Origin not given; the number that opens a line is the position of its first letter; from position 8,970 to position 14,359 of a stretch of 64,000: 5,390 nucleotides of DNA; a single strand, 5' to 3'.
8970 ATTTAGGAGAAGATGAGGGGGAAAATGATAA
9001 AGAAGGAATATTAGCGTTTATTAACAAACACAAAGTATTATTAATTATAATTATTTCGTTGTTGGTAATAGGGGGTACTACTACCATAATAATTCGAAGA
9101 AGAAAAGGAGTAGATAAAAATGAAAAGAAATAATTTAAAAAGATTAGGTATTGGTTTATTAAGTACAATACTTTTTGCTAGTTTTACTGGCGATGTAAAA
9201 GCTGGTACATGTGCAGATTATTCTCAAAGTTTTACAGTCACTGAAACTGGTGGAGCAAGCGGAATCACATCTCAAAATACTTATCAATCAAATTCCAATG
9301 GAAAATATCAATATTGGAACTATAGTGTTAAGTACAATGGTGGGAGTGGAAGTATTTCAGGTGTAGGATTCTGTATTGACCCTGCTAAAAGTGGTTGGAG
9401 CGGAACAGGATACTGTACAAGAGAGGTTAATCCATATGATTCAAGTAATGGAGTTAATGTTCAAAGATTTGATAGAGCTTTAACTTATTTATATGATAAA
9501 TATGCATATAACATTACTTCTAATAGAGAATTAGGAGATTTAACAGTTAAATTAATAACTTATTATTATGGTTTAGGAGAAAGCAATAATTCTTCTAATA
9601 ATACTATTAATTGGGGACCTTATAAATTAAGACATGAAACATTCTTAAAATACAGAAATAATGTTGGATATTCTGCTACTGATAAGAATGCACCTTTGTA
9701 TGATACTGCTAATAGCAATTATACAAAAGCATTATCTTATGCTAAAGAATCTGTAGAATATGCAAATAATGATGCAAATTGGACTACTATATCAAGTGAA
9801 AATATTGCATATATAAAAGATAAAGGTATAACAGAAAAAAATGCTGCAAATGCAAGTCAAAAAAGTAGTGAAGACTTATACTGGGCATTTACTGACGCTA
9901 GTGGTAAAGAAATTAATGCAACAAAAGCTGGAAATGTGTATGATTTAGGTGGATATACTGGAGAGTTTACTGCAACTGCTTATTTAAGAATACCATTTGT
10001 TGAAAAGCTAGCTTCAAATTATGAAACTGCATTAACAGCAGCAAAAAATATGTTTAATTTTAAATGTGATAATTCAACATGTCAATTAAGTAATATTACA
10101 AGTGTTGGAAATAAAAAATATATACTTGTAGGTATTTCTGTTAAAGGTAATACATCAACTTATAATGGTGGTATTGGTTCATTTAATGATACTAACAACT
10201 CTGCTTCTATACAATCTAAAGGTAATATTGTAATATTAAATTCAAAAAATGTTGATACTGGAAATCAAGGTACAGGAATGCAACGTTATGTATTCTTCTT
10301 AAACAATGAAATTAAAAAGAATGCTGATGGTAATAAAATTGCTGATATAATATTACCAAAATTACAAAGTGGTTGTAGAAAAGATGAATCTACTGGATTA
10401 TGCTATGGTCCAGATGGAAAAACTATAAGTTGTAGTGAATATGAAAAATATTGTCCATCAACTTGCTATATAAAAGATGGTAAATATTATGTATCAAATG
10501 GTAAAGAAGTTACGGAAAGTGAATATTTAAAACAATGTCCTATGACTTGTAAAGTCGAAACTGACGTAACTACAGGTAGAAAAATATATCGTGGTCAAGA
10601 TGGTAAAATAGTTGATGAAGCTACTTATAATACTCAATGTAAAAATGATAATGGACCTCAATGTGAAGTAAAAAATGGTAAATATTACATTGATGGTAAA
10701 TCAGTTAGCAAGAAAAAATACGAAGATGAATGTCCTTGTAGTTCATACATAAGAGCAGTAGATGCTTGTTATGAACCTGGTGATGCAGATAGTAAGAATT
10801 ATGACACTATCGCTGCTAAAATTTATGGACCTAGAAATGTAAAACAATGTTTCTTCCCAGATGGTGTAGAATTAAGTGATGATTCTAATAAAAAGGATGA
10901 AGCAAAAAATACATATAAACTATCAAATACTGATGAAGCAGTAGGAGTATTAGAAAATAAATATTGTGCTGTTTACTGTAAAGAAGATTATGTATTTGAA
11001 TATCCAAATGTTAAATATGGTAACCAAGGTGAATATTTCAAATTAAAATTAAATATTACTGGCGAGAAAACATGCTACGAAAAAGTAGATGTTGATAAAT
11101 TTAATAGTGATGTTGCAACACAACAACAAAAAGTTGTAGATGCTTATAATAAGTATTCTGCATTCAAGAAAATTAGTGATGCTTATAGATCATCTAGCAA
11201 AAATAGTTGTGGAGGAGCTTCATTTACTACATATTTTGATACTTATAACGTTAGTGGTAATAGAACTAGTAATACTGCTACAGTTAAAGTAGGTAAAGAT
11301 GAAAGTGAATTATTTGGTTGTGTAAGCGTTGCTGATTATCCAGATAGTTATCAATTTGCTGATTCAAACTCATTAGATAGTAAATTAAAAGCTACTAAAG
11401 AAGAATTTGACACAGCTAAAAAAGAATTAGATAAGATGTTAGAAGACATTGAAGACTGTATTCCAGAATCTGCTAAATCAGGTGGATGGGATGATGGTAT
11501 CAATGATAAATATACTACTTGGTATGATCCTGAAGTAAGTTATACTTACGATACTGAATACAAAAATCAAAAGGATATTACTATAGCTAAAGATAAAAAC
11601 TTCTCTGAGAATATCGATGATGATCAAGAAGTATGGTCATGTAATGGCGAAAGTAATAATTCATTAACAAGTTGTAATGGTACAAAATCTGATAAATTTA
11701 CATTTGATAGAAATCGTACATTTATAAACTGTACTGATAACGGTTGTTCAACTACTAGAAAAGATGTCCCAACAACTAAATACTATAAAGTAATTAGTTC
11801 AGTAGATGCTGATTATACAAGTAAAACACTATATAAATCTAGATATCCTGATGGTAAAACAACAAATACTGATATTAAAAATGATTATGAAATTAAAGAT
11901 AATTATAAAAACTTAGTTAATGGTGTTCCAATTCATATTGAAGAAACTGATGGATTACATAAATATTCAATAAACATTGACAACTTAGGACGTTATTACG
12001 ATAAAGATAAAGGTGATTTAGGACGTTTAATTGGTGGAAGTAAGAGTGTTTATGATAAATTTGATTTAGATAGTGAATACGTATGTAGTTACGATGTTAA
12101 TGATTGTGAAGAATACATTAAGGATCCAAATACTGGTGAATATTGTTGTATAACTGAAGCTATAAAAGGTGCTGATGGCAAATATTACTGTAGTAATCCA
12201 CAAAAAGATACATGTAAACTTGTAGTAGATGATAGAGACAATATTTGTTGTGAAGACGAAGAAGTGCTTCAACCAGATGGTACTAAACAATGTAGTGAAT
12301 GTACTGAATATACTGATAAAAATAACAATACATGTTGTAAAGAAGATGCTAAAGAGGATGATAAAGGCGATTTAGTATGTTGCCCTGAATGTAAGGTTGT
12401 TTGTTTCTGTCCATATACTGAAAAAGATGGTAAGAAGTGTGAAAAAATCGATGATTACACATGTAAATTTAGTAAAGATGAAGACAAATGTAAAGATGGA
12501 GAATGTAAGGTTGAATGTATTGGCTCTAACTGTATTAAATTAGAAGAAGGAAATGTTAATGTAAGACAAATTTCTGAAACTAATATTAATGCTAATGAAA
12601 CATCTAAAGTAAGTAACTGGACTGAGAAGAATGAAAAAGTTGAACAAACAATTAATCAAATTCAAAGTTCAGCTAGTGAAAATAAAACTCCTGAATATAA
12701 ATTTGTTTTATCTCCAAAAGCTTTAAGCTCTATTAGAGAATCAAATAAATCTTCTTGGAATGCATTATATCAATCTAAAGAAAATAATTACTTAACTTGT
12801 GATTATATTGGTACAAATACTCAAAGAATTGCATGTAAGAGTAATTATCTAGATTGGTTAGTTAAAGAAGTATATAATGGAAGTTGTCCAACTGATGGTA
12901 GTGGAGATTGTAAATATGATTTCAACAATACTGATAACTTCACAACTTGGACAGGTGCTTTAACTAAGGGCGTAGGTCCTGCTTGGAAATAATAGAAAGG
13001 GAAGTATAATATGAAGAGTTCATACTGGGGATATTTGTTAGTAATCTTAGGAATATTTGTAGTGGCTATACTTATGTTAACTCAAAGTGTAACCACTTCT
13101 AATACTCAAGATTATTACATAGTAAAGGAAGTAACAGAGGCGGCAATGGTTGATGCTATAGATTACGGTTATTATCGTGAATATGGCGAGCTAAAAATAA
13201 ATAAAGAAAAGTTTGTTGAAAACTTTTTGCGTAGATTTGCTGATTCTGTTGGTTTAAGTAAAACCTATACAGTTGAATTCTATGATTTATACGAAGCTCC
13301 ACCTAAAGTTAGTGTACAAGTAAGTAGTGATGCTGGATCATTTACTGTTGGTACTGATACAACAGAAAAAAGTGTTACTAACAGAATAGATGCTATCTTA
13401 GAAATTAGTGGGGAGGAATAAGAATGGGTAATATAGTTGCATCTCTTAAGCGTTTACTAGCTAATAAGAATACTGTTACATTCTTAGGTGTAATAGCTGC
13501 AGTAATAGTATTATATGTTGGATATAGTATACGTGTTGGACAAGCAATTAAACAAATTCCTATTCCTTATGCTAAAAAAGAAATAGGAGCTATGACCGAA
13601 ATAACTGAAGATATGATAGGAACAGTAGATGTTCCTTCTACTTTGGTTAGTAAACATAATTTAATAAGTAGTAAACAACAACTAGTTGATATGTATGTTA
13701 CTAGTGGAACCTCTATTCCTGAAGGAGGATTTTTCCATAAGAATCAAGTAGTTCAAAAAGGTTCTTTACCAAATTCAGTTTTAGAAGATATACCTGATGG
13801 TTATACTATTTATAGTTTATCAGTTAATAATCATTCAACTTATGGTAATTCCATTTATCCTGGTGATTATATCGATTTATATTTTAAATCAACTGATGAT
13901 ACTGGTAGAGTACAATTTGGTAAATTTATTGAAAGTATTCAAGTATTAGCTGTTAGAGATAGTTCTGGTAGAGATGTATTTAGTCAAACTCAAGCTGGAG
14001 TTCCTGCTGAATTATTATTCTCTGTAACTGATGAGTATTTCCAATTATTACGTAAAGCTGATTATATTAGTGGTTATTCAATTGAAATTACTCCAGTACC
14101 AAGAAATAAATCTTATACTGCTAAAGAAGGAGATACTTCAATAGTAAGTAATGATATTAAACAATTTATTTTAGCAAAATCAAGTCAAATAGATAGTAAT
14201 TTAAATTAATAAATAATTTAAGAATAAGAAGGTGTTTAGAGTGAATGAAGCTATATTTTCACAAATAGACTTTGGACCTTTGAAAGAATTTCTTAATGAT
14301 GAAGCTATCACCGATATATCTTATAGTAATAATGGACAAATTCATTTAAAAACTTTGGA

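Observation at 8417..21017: Tad/Flp-like locus physically coupled to a membrane-anchored protein and a 1290-aa Cys-rich secreted giant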

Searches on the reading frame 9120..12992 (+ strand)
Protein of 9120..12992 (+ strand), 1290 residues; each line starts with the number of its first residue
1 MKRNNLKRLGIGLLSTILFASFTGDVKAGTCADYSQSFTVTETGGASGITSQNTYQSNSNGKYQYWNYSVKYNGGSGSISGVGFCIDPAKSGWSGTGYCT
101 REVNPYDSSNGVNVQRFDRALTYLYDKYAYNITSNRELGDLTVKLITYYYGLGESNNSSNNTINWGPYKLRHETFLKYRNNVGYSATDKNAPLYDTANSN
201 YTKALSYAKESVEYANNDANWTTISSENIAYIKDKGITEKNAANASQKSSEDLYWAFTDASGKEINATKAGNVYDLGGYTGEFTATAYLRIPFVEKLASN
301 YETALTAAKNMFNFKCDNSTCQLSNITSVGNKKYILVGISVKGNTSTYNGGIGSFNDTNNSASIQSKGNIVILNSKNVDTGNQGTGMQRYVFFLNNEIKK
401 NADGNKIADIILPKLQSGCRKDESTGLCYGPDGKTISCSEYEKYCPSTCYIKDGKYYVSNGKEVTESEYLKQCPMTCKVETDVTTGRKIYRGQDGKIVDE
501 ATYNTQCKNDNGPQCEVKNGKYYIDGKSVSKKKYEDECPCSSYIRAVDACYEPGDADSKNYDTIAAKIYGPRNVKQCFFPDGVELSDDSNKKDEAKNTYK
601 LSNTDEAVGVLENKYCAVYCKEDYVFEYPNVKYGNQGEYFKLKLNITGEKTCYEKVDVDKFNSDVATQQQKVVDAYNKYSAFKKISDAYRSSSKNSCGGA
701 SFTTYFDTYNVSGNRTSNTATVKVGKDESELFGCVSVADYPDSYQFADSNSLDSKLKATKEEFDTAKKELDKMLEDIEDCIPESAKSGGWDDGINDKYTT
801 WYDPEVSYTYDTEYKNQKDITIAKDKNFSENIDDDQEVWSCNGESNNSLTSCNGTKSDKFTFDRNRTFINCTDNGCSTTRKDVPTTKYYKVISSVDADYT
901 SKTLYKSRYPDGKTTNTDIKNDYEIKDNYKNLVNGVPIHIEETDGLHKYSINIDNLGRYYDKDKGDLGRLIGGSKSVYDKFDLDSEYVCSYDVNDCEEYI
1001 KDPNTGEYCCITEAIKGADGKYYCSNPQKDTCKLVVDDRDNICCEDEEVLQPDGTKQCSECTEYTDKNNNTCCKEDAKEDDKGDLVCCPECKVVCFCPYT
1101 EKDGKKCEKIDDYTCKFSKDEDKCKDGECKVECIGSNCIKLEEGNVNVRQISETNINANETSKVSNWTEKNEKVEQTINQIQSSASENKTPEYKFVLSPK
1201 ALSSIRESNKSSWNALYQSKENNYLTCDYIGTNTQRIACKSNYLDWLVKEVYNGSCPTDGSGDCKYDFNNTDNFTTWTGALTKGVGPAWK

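Call 4: search_protein_families(library=pfam, proteins=[window:9120-12992:+], max_evalue=0.1)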
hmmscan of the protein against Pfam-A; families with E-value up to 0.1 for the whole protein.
window:9120-12992:+ (1290 aa): 2 families
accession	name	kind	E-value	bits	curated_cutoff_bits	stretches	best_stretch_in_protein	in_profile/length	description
PF04010.18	DUF357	-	0.013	15.9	29.4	0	186-222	16-52/73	Protein of unknown function (DUF357)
PF20882.2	Sos7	-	0.048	14.3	27.3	0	738-784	25-71/75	Kinetochore protein Sos7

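Call 6: search_protein_families(library=ncbifam, proteins=[window:9120-12992:+], max_evalue=0.1)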
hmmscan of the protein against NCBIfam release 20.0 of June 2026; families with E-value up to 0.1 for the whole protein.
window:9120-12992:+ (1290 aa): 0 families

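Call 13: find_homologous_proteins(query=window:9120-12992:+)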
Query window:9120-12992:+: 8000 candidates shared short words with the query, none scored E <= 0.001.

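Call 25: search_protein_representatives(protein=window:9204-12803:+)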
Query: 1200 residues. Proteins with E-value up to 0.001 (for the whole library): 284; up to 1e-10: 175; up to 1e-30: 6. The best 150 are listed.
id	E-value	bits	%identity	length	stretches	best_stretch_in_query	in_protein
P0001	6.4e-34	133.4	36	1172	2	539-951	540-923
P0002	6.9e-34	133.3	31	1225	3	709-991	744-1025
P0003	1.6e-33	132.1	34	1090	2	530-970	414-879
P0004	2.5e-32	128.1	33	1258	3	773-967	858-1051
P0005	2.7e-31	124.7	33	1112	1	511-979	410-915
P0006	5.7e-31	123.6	37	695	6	400-452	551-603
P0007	1.2e-30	122.5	33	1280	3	488-681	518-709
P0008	2.2e-30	121.7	33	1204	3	669-966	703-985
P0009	2.6e-30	121.4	33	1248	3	773-992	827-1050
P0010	4.6e-29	117.3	32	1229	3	500-949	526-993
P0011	6.5e-29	116.8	33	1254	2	527-966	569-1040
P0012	1.5e-27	112.3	33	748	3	740-985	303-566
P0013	1.2e-26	109.3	30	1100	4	565-982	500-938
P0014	2.9e-26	108.0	30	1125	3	495-664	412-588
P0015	3.6e-26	107.7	34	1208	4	724-967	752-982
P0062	5.6e-19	83.9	29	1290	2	561-686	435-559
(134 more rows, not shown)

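Call 58: search_protein_families(library=pfam, alignment_id=A5, max_evalue=0.01)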
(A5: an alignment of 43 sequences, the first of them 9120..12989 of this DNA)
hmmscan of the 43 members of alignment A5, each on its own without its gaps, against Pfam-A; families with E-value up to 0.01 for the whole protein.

A. member 1, window:9120-12989:+ (1290 aa): 0 families

B. families by the number of members that match (of 43 scanned): 2 families
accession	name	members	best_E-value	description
PF08341.16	TED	2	7.6e-05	Thioester domain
PF05281.16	Secretogranin_V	1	0.0052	Neuroendocrine protein 7B2 precursor (Secretogranin V)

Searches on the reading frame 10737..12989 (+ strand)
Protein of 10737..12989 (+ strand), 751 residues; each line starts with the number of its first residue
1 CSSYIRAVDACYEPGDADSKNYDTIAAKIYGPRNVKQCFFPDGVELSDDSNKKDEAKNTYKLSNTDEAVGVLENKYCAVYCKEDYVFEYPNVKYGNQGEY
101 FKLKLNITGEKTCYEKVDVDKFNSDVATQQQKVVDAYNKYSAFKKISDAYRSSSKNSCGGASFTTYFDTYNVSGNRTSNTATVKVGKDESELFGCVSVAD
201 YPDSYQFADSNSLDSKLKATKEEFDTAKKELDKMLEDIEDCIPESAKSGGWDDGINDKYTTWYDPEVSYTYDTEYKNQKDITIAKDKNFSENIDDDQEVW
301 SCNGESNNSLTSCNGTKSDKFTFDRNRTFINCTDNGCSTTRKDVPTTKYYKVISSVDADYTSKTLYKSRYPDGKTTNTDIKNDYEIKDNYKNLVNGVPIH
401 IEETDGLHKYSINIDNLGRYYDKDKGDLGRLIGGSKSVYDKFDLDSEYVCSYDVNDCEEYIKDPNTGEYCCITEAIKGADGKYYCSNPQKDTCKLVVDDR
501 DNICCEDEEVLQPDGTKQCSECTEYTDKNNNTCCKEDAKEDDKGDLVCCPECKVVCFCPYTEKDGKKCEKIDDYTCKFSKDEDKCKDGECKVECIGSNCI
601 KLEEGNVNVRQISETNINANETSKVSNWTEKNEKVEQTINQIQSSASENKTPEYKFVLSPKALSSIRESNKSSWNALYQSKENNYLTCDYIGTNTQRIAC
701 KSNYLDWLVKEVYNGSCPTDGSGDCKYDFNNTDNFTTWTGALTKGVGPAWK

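Call 43: predict_structure(alignment_id=A2)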
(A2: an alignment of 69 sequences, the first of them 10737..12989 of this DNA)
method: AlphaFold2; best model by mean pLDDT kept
length: 751 residues; sequences in the alignment: 69
mean_pLDDT: 71.1   pTM: 0.62
mean pLDDT of the five models: 71.1, 70.9, 70.4, 70.1, 68.4
residues with pLDDT >= 90: 199; 70-90: 182; 50-70: 254; < 50: 116
segments of 3 or more residues with pLDDT < 50: 192-195, 276-280, 373-375, 382-386, 486-540, 546-548, 550-556, 674-683, 720-723, 744-746
pLDDT, mean of each block of 10 residues (from residue 1): 87 72 89 93 87 92 67 84 95 82 92 94 97 95 88 64 78 85 61 50 66 90 97 94 78 55 85 59 62 83 94 93 93 95 95 92 62 49 49 69 79 93 87 92 90 72 58 55 48 38 33 37 36 42 51 49 59 68 50 56 61 66 60 69 64 67 73 52 60 62 72 64 52 58 51 44
secondary structure, 60 per line:
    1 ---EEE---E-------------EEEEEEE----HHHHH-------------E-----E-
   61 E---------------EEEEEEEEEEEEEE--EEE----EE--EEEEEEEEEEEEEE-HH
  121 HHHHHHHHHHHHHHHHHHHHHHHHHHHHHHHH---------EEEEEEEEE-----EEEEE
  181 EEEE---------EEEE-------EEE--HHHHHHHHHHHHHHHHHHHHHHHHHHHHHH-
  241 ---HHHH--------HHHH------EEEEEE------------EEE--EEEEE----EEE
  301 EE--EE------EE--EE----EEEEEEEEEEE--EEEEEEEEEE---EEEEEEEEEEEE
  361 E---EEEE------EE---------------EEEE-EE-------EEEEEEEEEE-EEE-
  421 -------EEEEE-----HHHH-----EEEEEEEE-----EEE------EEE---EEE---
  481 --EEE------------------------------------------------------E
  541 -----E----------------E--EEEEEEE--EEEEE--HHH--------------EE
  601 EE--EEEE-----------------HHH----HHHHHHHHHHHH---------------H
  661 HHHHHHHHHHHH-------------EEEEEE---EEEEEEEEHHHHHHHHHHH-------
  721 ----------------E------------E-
elements in order (helices of 4 or more, strands of 3 or more residues): E4-6 E24-30 H35-39 E77-90 E93-95 E104-117 H119-152 E162-170 E176-184 E194-197 E205-207 H210-239 H244-247 H256-259 E266-271 E284-286 E289-293 E298-302 E323-333 E336-345 E349-361 E365-368 E392-395 E406-415 E417-419 E428-432 H438-441 E447-454 E460-462 E469-471 E475-477 E483-485 E566-572 E575-579 E599-602 E605-608 H633-644 H660-672 E686-691 E695-702 H703-713

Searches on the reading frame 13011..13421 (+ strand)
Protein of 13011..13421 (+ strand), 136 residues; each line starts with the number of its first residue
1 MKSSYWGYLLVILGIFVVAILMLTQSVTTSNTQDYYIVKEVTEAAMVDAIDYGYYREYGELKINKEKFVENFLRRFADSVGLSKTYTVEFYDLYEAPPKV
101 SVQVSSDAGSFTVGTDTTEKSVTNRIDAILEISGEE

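Call 4: search_protein_families(library=pfam, proteins=[window:13011-13421:+], max_evalue=0.1)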
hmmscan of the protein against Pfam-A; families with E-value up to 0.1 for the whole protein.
window:13011-13421:+ (136 aa): 1 family
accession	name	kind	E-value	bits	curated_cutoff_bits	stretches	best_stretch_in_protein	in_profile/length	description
PF17424.7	DUF5411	-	1.8e-56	190.2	30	1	1-132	1-132/134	Family of unknown function (DUF5411)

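Call 6: search_protein_families(library=ncbifam, proteins=[window:13011-13421:+], max_evalue=0.1)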
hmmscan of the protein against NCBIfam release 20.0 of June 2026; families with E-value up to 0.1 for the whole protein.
window:13011-13421:+ (136 aa): 1 family
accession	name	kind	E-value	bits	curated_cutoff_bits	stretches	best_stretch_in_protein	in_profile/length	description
NF033218.1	anchor_AmaP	equivalog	0.021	14.6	55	0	5-108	47-132/166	alkaline shock response membrane anchor protein AmaP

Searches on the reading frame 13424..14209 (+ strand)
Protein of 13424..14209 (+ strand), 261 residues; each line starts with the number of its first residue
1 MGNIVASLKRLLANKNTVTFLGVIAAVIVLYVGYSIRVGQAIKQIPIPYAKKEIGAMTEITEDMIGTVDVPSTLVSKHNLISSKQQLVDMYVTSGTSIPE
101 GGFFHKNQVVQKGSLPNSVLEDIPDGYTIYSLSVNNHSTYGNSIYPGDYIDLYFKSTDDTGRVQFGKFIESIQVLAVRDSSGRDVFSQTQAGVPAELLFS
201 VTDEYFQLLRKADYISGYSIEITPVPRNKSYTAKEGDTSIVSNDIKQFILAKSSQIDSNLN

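Call 4: search_protein_families(library=pfam, proteins=[window:13424-14209:+], max_evalue=0.1)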
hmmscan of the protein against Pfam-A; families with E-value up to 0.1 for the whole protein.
window:13424-14209:+ (261 aa): 1 family
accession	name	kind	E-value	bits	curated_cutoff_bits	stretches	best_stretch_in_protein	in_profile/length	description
PF16976.10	RcpC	-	2.4e-06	27.9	28.8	1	122-205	6-96/114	Flp pilus assembly protein RcpC/CpaB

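Call 6: search_protein_families(library=ncbifam, proteins=[window:13424-14209:+], max_evalue=0.1)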
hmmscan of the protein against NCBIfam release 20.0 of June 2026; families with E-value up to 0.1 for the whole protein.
window:13424-14209:+ (261 aa): 2 families
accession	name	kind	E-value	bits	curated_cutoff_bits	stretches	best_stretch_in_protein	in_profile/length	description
TIGR03177.1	pilus_cpaB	equivalog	6.8e-10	38.6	71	1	21-186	6-178/262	Flp pilus assembly protein CpaB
NF011365.0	PRK14784.1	equivalog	0.09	12.9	181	0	86-114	23-51/160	lipoprotein signal peptidase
